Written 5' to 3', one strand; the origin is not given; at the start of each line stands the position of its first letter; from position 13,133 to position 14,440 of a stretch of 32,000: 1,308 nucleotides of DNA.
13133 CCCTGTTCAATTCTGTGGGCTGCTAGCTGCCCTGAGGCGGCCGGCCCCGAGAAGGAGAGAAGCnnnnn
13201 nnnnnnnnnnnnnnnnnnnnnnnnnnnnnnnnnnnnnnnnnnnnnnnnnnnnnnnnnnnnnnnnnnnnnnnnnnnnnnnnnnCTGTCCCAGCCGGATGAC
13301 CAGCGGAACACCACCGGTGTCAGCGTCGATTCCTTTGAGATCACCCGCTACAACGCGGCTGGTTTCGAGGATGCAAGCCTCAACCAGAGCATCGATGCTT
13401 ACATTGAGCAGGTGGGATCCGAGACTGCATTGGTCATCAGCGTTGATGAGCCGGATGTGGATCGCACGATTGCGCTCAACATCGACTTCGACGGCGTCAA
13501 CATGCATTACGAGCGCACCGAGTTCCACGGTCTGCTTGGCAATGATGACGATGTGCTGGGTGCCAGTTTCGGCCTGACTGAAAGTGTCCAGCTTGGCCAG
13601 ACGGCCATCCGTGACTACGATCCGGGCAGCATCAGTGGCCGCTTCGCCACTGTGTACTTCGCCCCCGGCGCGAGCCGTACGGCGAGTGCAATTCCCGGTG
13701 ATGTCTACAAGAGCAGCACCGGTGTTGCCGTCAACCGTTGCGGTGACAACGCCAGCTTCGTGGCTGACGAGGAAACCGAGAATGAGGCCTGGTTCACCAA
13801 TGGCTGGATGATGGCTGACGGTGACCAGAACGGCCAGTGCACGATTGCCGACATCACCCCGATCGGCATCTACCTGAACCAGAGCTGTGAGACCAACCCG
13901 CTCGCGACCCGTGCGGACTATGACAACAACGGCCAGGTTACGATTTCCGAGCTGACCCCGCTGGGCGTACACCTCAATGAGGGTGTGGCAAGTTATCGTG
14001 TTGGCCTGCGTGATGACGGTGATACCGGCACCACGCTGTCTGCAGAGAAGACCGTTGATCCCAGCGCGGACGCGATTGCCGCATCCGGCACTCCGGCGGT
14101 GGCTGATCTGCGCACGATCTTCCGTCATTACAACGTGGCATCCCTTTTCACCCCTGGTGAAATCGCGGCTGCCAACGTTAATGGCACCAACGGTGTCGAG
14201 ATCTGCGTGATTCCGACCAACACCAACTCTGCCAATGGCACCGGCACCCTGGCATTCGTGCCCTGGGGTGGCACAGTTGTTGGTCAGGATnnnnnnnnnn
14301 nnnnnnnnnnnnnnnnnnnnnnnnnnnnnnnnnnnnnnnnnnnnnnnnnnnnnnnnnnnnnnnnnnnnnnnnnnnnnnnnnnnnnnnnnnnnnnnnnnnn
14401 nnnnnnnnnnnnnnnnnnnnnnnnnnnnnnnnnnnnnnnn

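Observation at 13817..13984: Dockerin-like duplicated EF-hand module inside a 1035-aa lipoprotein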

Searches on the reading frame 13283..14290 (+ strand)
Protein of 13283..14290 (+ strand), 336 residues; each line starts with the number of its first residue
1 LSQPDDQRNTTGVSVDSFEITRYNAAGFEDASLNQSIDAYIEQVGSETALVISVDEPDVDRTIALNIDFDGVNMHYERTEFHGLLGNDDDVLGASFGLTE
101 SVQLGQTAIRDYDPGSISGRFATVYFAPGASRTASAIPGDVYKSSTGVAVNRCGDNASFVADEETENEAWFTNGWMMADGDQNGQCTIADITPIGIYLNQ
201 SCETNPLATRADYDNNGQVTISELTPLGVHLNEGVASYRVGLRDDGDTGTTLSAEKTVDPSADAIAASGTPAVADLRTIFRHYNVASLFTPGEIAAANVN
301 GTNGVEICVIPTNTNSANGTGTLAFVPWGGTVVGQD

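Call 34: predict_structure(alignment_id=A2)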
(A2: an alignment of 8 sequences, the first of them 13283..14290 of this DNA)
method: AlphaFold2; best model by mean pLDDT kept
length: 336 residues; sequences in the alignment: 8
mean_pLDDT: 42.1   pTM: 0.37
mean pLDDT of the five models: 42.1, 40.5, 40.3, 40.0, 39.9
residues with pLDDT >= 90: 0; 70-90: 7; 50-70: 103; < 50: 226
segments of 3 or more residues with pLDDT < 50: 1-11, 24-29, 59-115, 127-235, 248-250, 262-282, 314-321, 328-336
pLDDT, mean of each block of 10 residues (from residue 1): 30 54 48 67 62 57 45 43 35 31 34 46 48 30 23 23 27 27 28 28 31 29 30 49 56 66 43 30 56 66 57 47 48 32
secondary structure, 60 per line:
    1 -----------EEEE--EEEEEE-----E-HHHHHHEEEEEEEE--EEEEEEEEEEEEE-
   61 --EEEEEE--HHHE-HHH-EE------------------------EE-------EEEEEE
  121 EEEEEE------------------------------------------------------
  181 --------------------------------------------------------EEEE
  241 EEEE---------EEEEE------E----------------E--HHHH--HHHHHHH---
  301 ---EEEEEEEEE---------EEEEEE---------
elements in order: E12-15 E18-23 H31-36 E37-44 E47-59 E63-68 E115-126 E237-244 E254-258 H285-288 H291-297 E304-312 E322-327

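Call 36: search_solved_structures(query=A2, max_evalue=10, show_alignments=0)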
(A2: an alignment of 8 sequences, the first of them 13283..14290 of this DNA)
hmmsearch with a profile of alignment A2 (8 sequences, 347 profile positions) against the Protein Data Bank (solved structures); distinct sequences matched with E-value up to 10: 17.
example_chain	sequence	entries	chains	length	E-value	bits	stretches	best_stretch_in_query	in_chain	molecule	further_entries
4wi0_B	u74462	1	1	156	4.3e-05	25.9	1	160-241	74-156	Cellulosomal scaffoldin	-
4u3s_B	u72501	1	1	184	0.00016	24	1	160-241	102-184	Cellulosomal scaffoldin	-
4fl4_A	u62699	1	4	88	0.015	17.5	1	177-234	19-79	Glycoside hydrolase family 9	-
2y3n_B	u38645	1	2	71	0.063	15.5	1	181-239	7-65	CELLULOSOMAL FAMILY-48 PROCESSIVE GLYCOSIDE HYDROLASE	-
2b59_B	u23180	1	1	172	0.093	14.9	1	153-245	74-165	Cellulosomal scaffolding protein A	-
1a1r_A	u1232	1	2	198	1.1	11.4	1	76-152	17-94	NS3 PROTEIN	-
2xcf_A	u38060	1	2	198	1.1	11.4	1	76-152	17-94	NS3 PROTEASE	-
2xcn_A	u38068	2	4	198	1.1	11.4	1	76-152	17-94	NS3 PROTEASE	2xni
1n1l_A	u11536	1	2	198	1.1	11.4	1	76-152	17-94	HCV NS3 SERINE PROTEASE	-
2f9u_A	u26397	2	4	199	1.1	11.4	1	76-152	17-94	NS3 protease/helicase' | polyprotein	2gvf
2oin_A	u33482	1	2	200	1.1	11.4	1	76-152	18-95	Polyprotein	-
2o8m_A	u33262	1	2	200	1.1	11.4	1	76-152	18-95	Protease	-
2a4g_A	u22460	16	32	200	1.1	11.4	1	76-152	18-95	NS3 protease/helicase | NS3 protease/helicase' | HCV NS3 protease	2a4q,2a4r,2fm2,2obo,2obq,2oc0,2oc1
1rgq_A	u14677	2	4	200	1.1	11.4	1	76-152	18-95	NS3 Protease | NS3 protease/helicase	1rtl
2f9v_A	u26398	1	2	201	1.1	11.4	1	76-152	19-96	NS3 protease/helicase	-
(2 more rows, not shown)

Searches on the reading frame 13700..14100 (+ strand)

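Call 5: search_protein_families(library=pfam, proteins=[window:13700-14100:+], max_evalue=1)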
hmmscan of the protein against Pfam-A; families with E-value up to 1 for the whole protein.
window:13700-14100:+ (133 aa): 3 families
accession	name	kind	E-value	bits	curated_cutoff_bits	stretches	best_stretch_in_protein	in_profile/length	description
PF00036.39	EF-hand_1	-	0.0017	18.2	25.4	1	72-85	9-22/29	EF hand domain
PF13405.12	EF-hand_6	-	0.2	12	25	0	72-85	9-22/30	EF-hand domain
PF07492.16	Trehalase_Ca-bi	-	0.62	10.3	25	0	73-82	9-18/30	Neutral trehalase Ca2+ binding domain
